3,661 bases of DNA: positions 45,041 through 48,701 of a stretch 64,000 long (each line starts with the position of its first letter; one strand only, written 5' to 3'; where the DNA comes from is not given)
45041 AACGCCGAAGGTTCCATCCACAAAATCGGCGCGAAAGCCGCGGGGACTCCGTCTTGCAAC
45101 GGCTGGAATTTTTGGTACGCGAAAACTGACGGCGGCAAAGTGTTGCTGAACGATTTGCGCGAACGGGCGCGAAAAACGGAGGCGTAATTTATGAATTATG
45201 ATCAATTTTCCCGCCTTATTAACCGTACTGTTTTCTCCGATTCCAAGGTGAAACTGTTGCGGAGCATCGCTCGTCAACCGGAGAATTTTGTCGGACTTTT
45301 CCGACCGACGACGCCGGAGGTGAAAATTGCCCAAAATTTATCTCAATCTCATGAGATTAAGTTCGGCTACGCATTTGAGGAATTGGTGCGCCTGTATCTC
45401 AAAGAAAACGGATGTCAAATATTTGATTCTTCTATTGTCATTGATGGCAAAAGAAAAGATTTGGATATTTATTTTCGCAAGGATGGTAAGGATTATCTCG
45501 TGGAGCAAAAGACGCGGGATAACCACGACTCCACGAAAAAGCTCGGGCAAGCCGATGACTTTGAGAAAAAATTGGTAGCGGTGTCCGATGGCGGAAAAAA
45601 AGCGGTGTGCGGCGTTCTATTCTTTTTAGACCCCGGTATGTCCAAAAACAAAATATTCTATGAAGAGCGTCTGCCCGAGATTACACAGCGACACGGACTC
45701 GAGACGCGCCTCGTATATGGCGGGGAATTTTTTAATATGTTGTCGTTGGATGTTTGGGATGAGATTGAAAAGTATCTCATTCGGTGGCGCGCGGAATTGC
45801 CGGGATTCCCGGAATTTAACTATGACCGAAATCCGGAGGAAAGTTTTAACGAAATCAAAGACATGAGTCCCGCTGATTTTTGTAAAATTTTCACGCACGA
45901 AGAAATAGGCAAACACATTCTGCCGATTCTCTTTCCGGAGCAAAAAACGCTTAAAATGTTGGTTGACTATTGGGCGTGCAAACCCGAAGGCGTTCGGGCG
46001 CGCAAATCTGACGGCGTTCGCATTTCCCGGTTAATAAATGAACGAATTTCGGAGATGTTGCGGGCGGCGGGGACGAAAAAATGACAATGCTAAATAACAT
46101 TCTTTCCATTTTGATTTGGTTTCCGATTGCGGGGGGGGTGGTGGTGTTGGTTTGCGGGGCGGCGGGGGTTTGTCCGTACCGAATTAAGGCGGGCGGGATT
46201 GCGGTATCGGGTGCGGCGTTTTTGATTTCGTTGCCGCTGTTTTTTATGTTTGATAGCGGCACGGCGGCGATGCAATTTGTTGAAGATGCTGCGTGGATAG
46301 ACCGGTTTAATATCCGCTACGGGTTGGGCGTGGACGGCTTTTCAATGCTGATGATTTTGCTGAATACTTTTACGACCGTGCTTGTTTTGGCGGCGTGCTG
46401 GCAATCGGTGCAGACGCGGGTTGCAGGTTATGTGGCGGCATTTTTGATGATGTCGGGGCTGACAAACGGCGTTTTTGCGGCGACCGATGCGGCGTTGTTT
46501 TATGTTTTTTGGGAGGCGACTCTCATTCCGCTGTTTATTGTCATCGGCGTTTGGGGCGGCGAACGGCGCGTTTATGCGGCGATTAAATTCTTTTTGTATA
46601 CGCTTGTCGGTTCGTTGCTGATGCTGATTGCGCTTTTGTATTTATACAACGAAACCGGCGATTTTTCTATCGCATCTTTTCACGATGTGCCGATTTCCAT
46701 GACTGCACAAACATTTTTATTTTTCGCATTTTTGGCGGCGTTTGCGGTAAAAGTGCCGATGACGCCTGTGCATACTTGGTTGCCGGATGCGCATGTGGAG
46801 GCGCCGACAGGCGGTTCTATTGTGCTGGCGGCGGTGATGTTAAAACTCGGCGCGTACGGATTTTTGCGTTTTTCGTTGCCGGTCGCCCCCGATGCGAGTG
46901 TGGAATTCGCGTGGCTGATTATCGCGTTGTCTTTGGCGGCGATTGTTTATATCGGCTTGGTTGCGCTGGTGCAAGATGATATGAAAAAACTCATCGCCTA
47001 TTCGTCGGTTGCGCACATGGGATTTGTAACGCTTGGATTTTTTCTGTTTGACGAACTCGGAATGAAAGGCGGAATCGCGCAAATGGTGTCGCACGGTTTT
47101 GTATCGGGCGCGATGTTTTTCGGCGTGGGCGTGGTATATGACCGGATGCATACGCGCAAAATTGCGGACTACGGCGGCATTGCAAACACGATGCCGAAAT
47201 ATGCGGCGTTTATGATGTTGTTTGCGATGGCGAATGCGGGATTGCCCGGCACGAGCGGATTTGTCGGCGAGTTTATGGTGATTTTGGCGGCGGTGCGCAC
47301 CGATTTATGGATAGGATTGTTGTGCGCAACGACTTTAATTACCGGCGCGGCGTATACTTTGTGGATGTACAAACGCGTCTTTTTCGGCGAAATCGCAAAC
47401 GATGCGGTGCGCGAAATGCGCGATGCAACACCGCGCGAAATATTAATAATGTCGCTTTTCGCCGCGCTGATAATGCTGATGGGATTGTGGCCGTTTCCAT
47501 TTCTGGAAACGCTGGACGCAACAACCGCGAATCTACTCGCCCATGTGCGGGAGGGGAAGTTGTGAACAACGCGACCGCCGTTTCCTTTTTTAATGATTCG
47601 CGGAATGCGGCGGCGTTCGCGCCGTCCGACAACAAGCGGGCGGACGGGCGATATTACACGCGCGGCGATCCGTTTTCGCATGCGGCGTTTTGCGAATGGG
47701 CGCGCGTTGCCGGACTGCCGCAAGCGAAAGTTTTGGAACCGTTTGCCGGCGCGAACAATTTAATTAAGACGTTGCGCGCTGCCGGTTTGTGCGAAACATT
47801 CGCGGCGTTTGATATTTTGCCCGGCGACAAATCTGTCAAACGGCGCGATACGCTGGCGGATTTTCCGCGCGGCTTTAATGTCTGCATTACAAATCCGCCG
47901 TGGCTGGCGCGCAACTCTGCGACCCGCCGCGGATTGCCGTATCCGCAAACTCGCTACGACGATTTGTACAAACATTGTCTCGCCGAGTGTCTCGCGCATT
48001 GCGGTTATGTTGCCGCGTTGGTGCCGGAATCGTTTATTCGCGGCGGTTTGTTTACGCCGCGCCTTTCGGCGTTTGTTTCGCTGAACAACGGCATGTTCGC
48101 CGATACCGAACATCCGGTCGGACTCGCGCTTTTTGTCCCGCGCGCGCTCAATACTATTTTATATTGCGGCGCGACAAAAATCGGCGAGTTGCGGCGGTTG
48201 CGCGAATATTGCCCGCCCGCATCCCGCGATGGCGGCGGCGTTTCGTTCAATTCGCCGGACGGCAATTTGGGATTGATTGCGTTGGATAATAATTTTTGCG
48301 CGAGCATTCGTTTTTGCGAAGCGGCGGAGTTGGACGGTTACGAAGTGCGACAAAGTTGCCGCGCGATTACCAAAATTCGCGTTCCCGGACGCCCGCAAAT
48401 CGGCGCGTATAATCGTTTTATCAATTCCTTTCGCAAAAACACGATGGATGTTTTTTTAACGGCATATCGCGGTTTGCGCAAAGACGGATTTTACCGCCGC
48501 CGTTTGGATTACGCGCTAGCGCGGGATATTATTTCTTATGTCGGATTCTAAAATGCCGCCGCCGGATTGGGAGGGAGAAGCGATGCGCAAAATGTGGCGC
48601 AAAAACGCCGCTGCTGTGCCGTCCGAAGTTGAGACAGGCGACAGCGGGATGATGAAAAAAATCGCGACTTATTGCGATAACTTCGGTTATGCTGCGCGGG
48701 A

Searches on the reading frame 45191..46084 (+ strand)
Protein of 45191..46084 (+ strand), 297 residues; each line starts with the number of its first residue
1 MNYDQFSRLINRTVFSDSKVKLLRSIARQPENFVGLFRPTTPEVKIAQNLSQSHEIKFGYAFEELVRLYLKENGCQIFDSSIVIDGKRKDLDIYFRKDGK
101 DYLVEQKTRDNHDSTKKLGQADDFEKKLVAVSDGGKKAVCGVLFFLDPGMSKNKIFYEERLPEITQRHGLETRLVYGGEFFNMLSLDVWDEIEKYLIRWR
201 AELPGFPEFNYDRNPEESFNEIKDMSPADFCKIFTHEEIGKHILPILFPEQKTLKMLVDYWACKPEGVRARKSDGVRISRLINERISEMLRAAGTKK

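Call 3: search_protein_families(library=pfam, proteins=[window:45191-46084:+], max_evalue=0.1)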
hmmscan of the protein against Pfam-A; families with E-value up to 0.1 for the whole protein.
window:45191-46084:+ (297 aa): 3 families
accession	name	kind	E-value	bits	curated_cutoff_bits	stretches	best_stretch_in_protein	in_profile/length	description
PF04471.18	Mrr_cat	-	0.011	16.3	21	1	60-116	7-64/115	Restriction endonuclease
PF14568.11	SUKH_6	-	0.014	16.4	27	1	55-157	8-99/119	SMI1-KNR4 cell-wall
PF02021.23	UPF0102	-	0.096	13.5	23.6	0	63-115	2-48/80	Uncharacterised protein family UPF0102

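Call 22: find_encoding_contigs(protein=window:45191-46084:+, flank=10000, max_places=6)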
Protein window:45191-46084:+ (297 aa): no gene with exactly this product is on record in the collection.

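Call 31: search_protein_families(library=ncbifam, proteins=[window:45191-46084:+], max_evalue=0.01)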
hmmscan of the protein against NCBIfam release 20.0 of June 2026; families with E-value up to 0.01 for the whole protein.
window:45191-46084:+ (297 aa): 1 family
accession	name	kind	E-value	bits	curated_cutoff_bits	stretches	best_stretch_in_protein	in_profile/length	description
NF045832.1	restrict_HpyAIV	equivalog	1.2e-59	201.9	160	1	1-256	1-268/269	HpyAIV family type II restriction enzyme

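Call 32: search_protein_families(library=padloc, proteins=[window:45191-46084:+], max_evalue=0.01)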
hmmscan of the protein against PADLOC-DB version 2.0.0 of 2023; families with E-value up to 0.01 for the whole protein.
window:45191-46084:+ (297 aa): 3 families
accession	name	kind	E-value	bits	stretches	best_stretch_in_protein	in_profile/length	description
PDLC03497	REase_II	-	7.1e-71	237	1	1-262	1-268/290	Type II restriction enzyme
PDLC01037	Csx1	-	0.0001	20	1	49-142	197-277/320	ARF+Nuclease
PDLC04662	PDC-M46A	-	0.0019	15.6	1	57-132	19-93/349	-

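Call 42: find_homologous_proteins(query=window:45191-46084:+, max_evalue=0.00001)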
Query window:45191-46084:+ (297 aa): 27 proteins with E <= 0.00001 among 757 candidates.
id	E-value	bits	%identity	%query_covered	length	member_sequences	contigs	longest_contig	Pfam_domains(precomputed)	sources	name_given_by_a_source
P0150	1.8e-197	672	99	100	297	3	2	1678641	PF09520.17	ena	-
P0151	1.1e-136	473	74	97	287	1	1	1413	PF09520.17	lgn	-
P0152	7.4e-115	401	69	89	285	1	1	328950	PF09520.17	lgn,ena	-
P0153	1.0e-113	397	62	99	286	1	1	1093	PF09520.17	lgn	-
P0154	2.9e-112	393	65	97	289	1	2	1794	PF09520.17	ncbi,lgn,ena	-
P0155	1.2e-107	377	61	97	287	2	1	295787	PF09520.17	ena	-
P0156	6.3e-105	368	57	97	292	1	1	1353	PF09520.17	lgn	-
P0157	4.9e-103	362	59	97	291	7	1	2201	PF09520.17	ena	-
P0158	5.2e-97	342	58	96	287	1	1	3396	PF09520.17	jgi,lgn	-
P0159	5.9e-90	319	52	97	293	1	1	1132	PF09520.17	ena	-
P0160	8.2e-89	316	52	99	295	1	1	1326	PF09520.17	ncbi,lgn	-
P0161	4.4e-71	257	44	97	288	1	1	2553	PF09520.17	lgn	-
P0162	2.4e-70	255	43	95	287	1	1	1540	PF09520.17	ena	-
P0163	3.3e-70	255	45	90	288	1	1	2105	PF09520.17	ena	-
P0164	3.5e-70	254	45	90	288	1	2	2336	PF09520.17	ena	-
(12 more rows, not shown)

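Call 45: find_encoding_contigs(protein=P0152, flank=7000, max_places=3)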
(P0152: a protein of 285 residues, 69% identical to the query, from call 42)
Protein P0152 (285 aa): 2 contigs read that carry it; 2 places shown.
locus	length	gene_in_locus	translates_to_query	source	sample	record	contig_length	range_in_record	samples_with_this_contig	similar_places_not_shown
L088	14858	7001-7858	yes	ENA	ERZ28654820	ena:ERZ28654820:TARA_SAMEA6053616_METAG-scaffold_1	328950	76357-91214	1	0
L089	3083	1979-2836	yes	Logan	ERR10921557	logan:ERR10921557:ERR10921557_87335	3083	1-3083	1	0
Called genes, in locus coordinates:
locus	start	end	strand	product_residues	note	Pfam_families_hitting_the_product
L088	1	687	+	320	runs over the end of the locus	PF03255:ACCA, PF01039:Carboxyl_trans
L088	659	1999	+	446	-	PF01171:ATP_bind_3, PF11734:TilS_C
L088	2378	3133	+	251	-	PF00499:Oxidored_q3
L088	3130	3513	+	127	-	-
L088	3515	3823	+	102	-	PF00420:Oxidored_q2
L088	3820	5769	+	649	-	PF00662:Proton_antipo_N, PF06455:NADH5_C (faint), PF00361:Proton_antipo_M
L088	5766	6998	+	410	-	PF01555:N6_N4_Mtase, PF18755:RAMA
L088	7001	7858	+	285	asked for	PF09520:HinfI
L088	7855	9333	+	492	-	PF00361:Proton_antipo_M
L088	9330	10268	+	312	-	PF04471:Mrr_cat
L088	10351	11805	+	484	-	PF00361:Proton_antipo_M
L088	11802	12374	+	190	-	PF28549:NDPSase_N (weak), PF00293:NUDIX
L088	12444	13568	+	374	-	-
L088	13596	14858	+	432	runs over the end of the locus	PF03435:Sacchrp_dh_NADP, PF16653:Sacchrp_dh_C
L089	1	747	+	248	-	?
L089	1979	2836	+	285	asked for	PF09520:HinfI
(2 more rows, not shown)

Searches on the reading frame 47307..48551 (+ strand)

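Call 3: search_protein_families(library=pfam, proteins=[window:47307-48551:+], max_evalue=0.1)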
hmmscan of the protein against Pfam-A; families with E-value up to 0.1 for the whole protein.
window:47307-48551:+ (414 aa): 1 family
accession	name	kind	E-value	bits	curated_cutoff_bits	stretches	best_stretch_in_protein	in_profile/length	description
PF07669.17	Eco57I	-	0.04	14.4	25.3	1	173-244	55-139/171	Eco57I restriction-modification methylase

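Call 31: search_protein_families(library=ncbifam, proteins=[window:47307-48551:+], max_evalue=0.01)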
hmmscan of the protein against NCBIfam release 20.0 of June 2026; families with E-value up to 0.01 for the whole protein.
window:47307-48551:+ (414 aa): 0 families

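Call 32: search_protein_families(library=padloc, proteins=[window:47307-48551:+], max_evalue=0.01)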
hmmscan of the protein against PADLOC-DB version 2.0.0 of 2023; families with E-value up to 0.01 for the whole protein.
window:47307-48551:+ (414 aa): 1 family
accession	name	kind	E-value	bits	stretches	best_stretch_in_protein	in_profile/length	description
PDLC03274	MTase_II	-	0.0053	14.2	1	138-202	41-106/298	Type II methyltransferase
